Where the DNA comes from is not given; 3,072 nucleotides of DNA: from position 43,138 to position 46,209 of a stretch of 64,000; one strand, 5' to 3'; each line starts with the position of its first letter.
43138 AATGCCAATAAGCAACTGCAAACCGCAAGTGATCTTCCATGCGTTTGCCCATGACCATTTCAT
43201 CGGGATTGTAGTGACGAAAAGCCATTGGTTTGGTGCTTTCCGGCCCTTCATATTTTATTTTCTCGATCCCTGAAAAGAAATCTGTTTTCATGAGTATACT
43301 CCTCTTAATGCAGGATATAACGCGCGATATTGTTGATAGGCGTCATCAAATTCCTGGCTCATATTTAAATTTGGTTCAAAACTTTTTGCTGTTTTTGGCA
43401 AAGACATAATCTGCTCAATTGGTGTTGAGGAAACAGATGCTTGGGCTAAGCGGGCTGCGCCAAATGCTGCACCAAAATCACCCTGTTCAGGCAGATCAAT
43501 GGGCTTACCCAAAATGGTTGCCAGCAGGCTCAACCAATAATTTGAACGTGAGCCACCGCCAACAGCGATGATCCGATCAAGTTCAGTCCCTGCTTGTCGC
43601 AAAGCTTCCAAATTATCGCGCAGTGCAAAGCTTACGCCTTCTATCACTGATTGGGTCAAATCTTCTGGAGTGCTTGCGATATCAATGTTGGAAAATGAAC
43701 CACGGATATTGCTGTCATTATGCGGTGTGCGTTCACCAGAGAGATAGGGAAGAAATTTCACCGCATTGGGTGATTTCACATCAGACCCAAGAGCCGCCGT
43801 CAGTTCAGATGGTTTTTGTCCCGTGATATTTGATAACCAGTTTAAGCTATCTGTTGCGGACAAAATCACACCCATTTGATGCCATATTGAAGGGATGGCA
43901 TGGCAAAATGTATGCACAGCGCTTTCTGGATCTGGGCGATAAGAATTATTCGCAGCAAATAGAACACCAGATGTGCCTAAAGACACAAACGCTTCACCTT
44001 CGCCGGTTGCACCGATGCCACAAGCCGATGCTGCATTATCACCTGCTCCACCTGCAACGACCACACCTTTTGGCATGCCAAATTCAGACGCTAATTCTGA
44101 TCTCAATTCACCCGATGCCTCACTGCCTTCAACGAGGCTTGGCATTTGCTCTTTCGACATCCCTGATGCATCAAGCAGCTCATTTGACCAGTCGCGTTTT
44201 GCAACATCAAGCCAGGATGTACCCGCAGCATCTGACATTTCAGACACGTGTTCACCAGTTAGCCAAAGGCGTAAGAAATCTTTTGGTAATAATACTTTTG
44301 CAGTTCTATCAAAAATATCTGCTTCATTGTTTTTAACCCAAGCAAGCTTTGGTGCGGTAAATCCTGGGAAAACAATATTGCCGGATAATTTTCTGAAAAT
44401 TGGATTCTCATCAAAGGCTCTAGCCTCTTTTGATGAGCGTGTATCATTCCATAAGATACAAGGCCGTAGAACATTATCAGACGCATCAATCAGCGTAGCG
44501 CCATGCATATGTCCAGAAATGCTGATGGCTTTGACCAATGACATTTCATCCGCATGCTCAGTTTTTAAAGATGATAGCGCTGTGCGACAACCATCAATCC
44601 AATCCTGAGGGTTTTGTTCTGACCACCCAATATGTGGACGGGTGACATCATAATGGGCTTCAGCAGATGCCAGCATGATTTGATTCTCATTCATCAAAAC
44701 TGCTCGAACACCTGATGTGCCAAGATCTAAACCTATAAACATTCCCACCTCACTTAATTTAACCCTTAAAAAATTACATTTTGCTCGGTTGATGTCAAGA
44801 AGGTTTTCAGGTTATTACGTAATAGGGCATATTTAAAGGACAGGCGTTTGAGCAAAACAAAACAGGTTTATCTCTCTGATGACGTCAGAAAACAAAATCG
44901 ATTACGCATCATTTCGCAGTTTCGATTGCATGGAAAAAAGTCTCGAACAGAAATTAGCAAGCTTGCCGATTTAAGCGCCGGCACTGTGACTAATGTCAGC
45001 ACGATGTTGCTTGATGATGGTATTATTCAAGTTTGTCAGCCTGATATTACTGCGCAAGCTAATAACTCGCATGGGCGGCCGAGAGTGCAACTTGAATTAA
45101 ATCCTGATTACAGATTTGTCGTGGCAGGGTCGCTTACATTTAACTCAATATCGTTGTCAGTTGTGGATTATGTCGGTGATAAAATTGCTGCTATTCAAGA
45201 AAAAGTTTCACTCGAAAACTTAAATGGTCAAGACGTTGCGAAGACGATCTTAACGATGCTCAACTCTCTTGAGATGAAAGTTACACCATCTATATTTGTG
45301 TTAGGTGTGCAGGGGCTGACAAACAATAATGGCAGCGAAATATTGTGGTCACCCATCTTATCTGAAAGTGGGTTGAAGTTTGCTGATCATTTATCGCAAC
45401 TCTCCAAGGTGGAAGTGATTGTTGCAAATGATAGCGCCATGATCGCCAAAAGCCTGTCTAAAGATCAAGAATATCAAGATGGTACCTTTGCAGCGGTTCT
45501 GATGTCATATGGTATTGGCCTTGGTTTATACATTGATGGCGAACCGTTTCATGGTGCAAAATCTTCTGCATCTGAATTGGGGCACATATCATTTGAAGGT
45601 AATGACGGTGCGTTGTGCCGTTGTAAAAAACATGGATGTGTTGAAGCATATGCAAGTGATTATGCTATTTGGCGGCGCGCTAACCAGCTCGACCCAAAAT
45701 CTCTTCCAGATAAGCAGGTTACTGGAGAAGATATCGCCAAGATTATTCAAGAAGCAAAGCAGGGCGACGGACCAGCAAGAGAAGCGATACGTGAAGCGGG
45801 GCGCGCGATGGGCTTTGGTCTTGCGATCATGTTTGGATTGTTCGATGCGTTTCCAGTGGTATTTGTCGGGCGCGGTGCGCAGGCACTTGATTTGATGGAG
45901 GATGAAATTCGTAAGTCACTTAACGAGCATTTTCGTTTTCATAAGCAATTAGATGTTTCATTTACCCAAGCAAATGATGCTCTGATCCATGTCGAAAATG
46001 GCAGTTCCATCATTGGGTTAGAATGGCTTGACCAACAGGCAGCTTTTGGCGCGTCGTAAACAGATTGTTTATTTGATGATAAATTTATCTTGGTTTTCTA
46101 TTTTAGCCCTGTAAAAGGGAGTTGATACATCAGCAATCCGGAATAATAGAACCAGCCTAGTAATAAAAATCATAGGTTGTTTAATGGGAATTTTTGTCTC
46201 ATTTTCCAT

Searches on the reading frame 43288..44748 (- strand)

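Call 24: search_protein_families(library=pfam, proteins=[window:43288-44748:-], max_evalue=0.00001)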
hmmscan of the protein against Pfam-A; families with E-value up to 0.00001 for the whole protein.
window:43288-44748:- (486 aa): 2 families
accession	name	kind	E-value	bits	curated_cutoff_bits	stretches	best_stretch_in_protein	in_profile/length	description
PF00370.27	FGGY_N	-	6.2e-69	232.7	28.8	1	3-244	1-245/245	FGGY family of carbohydrate kinases, N-terminal domain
PF02782.22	FGGY_C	-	2e-32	113.1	27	1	254-436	2-195/198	FGGY family of carbohydrate kinases, C-terminal domain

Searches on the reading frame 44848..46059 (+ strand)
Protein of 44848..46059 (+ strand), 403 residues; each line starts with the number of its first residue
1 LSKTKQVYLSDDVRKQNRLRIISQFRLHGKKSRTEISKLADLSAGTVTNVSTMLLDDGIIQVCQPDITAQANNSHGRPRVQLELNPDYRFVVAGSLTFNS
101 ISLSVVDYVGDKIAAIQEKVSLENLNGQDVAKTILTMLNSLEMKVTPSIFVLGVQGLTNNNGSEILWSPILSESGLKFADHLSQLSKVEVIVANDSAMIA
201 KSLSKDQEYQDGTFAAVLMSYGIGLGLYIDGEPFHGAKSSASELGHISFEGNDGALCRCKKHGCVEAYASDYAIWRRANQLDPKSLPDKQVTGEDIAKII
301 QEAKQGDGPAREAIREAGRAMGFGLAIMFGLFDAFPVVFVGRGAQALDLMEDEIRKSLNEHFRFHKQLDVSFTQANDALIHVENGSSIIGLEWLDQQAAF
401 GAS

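Call 24: search_protein_families(library=pfam, proteins=[window:44848-46059:+], max_evalue=0.00001)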
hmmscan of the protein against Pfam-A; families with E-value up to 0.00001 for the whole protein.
window:44848-46059:+ (403 aa): 1 family
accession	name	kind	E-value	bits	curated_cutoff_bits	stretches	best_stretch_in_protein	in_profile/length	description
PF00480.26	ROK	-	9.4e-31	107.9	22.9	1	130-374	39-275/294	ROK family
